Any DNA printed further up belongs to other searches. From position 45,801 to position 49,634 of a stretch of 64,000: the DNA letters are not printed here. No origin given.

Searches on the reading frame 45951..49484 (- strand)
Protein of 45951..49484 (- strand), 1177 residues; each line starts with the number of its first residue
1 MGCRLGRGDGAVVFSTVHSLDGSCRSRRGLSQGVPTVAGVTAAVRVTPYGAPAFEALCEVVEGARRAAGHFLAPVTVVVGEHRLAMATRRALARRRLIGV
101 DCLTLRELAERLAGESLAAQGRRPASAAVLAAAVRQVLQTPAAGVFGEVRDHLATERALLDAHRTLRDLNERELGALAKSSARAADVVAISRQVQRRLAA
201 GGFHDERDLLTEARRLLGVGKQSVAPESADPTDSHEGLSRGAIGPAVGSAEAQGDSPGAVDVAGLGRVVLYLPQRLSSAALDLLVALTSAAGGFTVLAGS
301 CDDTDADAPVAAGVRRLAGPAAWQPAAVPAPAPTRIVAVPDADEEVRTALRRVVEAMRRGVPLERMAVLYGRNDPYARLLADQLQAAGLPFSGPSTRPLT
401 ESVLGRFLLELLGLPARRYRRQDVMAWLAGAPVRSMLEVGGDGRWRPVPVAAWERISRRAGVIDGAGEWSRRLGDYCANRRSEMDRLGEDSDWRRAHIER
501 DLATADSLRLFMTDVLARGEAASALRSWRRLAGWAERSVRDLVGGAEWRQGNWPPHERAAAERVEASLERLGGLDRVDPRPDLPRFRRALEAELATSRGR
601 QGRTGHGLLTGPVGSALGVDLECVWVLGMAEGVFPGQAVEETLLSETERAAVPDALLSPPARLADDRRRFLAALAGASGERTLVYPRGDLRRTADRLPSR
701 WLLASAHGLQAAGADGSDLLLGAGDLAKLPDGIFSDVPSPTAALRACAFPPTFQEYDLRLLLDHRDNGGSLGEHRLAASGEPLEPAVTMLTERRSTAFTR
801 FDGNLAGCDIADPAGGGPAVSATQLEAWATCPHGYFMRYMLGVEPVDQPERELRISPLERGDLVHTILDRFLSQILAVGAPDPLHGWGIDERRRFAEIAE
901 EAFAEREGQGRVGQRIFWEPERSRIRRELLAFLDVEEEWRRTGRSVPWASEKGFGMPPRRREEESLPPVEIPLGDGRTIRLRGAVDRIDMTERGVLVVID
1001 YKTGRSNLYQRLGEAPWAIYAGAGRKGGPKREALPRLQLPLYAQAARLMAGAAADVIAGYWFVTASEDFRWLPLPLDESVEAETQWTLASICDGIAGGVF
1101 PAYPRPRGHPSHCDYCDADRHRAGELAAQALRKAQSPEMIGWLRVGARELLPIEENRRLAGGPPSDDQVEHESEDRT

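Call 39: search_protein_families(library=pfam, proteins=[window:45951-49484:-], max_evalue=0.00001)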
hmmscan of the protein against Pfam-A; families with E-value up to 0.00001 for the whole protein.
window:45951-49484:- (1177 aa): 1 family
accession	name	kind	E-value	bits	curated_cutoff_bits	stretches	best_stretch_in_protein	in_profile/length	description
PF12705.13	PDDEXK_1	-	1.4e-31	110.7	22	1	820-1118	2-242/247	PD-(D/E)XK nuclease superfamily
